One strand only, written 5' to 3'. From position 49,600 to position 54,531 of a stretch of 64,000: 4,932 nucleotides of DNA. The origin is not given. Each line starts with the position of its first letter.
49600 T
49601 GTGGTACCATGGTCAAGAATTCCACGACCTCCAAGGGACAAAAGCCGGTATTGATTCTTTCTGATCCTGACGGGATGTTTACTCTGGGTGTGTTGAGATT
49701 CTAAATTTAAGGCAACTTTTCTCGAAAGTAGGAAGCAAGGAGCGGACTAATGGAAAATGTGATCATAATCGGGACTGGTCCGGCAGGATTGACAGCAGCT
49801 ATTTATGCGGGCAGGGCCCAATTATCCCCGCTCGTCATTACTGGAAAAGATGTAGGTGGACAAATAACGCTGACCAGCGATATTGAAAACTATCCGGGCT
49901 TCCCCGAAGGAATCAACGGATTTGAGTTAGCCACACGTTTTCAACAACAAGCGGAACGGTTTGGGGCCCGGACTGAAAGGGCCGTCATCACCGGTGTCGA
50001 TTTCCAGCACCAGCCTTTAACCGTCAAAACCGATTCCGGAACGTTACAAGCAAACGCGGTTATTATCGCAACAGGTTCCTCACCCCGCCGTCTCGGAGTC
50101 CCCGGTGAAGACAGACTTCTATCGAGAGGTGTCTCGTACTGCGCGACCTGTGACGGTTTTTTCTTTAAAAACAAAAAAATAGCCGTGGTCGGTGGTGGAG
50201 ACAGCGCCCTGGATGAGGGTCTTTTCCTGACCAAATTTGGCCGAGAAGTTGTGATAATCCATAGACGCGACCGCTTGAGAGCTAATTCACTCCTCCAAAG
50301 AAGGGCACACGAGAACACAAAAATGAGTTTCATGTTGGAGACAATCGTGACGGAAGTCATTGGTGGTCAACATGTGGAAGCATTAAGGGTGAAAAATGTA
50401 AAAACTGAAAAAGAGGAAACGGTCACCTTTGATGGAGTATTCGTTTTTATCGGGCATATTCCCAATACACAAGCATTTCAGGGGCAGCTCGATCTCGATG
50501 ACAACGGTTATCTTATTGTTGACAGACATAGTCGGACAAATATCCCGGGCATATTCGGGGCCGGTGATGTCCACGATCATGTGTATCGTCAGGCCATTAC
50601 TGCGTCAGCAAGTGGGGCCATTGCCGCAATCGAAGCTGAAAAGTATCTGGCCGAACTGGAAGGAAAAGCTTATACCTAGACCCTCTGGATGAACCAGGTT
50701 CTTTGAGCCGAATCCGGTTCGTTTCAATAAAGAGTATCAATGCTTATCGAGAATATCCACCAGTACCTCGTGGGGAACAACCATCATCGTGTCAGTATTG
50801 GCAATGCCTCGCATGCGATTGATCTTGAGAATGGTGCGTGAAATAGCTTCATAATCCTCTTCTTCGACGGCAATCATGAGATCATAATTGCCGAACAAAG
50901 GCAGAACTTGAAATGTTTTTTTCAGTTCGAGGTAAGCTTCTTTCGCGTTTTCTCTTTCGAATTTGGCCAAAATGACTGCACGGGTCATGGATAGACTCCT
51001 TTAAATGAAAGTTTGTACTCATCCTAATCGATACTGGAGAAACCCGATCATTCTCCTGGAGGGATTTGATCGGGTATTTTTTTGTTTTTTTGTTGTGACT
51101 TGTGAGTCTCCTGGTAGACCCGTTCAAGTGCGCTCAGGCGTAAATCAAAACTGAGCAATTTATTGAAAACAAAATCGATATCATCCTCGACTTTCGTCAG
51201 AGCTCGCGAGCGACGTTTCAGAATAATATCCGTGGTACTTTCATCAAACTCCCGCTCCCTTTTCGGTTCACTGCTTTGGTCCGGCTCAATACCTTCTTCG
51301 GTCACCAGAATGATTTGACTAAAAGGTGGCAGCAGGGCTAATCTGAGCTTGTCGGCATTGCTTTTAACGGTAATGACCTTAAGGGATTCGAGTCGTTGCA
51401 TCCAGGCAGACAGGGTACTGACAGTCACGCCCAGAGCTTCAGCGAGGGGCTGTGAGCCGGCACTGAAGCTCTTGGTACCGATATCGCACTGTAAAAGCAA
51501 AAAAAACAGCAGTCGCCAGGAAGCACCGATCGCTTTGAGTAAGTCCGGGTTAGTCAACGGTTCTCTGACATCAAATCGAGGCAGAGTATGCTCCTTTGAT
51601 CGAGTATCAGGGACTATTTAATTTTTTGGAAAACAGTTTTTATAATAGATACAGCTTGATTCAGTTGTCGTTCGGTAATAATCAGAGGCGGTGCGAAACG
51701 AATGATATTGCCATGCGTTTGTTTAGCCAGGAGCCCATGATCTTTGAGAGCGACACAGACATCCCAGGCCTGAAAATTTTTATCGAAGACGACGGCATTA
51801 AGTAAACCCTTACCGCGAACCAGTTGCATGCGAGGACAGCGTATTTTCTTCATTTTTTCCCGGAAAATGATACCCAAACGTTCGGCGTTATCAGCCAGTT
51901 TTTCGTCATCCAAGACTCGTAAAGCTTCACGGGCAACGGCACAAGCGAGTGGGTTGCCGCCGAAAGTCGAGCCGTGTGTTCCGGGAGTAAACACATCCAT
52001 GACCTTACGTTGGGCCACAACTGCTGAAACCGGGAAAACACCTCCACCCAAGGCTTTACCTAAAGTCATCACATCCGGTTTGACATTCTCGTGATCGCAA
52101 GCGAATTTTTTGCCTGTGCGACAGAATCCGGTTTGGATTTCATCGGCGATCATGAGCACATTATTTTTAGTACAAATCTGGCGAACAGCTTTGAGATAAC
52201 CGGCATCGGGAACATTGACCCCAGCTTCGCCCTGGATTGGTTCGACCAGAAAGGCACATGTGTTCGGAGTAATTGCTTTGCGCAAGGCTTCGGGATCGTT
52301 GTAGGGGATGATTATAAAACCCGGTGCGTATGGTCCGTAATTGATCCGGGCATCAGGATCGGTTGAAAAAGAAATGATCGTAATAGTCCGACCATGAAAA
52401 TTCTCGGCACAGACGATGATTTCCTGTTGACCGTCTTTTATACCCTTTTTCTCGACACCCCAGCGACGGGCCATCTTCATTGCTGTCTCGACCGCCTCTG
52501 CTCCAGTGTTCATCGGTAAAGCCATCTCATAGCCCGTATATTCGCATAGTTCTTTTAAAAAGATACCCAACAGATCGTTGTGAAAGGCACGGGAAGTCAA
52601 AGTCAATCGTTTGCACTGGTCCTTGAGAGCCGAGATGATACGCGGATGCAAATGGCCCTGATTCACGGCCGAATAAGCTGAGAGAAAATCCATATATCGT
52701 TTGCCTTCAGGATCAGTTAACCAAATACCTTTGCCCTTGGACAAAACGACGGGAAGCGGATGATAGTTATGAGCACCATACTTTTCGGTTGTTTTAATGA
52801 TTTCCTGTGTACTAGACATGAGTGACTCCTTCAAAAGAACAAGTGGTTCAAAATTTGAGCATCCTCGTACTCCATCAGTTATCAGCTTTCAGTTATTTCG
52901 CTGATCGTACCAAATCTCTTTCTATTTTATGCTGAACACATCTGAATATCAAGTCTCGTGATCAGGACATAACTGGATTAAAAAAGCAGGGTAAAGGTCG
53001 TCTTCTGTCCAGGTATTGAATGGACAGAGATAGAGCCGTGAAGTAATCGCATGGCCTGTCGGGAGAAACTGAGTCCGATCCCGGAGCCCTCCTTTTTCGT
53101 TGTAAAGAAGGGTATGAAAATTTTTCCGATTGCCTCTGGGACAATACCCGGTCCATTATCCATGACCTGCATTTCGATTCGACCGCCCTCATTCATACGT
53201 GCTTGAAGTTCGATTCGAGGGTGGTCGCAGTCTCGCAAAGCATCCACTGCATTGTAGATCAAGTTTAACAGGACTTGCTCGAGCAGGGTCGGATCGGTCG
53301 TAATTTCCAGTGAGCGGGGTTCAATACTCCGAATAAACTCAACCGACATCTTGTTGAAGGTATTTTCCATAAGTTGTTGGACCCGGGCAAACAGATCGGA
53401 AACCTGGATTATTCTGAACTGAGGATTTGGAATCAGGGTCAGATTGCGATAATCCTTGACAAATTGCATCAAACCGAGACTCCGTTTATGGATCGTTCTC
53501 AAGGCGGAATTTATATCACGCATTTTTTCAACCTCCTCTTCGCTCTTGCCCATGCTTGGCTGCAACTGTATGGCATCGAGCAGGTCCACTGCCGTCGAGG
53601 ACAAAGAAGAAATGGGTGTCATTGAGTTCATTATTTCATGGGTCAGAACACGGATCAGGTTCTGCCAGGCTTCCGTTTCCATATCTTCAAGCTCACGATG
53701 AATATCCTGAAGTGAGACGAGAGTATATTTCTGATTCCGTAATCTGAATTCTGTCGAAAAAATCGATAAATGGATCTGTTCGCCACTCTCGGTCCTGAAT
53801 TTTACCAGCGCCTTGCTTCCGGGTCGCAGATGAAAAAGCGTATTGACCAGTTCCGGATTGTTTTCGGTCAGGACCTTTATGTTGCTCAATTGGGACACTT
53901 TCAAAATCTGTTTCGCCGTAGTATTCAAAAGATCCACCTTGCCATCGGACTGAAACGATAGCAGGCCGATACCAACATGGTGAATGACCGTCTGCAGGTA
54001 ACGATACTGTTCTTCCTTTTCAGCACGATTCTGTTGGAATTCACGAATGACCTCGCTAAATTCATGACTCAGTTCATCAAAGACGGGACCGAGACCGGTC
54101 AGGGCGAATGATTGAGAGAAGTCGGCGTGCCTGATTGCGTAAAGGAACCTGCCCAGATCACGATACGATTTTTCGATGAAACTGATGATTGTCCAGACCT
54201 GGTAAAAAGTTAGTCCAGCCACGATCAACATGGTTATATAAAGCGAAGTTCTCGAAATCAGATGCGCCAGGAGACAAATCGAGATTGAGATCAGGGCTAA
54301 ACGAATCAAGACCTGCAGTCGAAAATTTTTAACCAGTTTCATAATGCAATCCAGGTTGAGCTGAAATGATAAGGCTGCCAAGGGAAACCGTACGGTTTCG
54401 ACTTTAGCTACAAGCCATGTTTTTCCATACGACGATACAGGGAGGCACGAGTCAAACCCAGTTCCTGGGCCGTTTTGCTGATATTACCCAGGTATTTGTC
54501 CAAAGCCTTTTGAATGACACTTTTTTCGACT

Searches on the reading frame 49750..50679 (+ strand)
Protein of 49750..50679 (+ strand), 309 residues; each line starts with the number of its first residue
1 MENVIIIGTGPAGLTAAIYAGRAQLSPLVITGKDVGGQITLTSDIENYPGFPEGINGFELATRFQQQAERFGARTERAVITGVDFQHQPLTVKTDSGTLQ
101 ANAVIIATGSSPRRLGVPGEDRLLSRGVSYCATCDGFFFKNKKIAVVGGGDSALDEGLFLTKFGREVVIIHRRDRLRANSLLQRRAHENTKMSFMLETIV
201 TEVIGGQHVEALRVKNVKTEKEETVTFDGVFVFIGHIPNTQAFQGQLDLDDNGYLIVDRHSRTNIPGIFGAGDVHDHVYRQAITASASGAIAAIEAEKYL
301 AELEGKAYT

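Call 14: search_protein_families(library=pfam, proteins=[window:49750-50679:+], max_evalue=0.001)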
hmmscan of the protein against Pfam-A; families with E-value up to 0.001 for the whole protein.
window:49750-50679:+ (309 aa): 10 families
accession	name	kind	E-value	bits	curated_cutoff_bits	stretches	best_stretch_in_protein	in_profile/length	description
PF07992.20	Pyr_redox_2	-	8e-57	193.3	26.1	1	3-289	2-291/291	Pyridine nucleotide-disulphide oxidoreductase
PF13738.12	Pyr_redox_3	-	5.6e-27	95.2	30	1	78-272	102-305/305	Pyridine nucleotide-disulphide oxidoreductase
PF00070.33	Pyr_redox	-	1.8e-13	51.2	22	1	143-215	1-80/82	Pyridine nucleotide-disulphide oxidoreductase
PF13450.12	NAD_binding_8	-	1.4e-06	28.9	21.9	1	6-46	1-41/68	NAD(P)-binding Rossmann-like domain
PF03486.20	HI0933_like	-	2.5e-05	24.3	50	0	3-36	2-36/244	HI0933-like protein Rossmann domain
PF00890.30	FAD_binding_2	-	4.9e-05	23.1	20.4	1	4-39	2-38/414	FAD binding domain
PF01494.25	FAD_binding_3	-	0.0005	19.8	22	0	3-18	3-18/349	FAD binding domain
PF12831.13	FAD_oxidored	-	0.00061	19.6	27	1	4-48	2-50/416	FAD dependent oxidoreductase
PF01266.30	DAO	-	0.00093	19.3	27.9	0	56-116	147-214/353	FAD dependent oxidoreductase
PF01946.23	Thi4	-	0.00095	18.9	26.2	0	3-30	19-47/235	Thi4 family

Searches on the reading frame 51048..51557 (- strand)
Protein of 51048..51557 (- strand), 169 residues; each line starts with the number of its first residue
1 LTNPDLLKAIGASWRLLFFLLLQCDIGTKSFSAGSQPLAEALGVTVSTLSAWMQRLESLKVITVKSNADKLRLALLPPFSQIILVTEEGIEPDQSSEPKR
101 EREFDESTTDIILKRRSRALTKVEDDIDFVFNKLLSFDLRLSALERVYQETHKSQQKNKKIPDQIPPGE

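Call 18: search_protein_families(library=pfam, proteins=[window:51048-51557:-], max_evalue=1)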
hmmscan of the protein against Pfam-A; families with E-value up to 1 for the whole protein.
window:51048-51557:- (169 aa): 8 families
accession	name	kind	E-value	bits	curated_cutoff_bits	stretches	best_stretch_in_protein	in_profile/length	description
PF13545.12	HTH_Crp_2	-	0.0061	16.9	27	1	15-66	2-56/70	Crp-like helix-turn-helix domain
PF13412.12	HTH_24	-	0.058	13.4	21.9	1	38-63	23-48/48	Winged helix-turn-helix DNA-binding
PF01381.28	HTH_3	-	0.062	13.8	23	1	37-53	14-30/55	Helix-turn-helix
PF00126.33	HTH_1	-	0.07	13.5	26.6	1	39-58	20-39/60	Bacterial regulatory helix-turn-helix protein, lysR family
PF23125.1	Xre-MbcA-ParS_M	-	0.076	13.2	27.8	1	33-57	2-26/51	Antitoxin Xre/MbcA/ParS-like, middle domain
PF00392.27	GntR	-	0.08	13.1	27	1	37-66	29-58/64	Bacterial regulatory proteins, gntR family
PF13384.12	HTH_23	-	0.11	12.8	24.6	1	38-56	23-41/50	Homeodomain-like domain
PF07022.19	Phage_CI_repr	-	0.2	12.4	22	1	36-55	16-35/65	Bacteriophage CI repressor helix-turn-helix domain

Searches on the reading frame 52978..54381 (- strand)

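Call 18: search_protein_families(library=pfam, proteins=[window:52978-54381:-], max_evalue=1)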
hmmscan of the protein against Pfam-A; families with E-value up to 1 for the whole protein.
window:52978-54381:- (467 aa): 3 families
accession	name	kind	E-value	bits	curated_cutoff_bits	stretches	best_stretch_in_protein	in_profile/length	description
PF02518.31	HATPase_c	-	2.2e-23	83.2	26.4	1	363-465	2-105/111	Histidine kinase-, DNA gyrase B-, and HSP90-like ATPase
PF13589.12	HATPase_c_3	-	0.0022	18.5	25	1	367-431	3-62/137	Histidine kinase-, DNA gyrase B-, and HSP90-like ATPase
PF24669.2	Ddi2_HDD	-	0.098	13.2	32.8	0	106-127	37-58/66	Ddi2 HDD domain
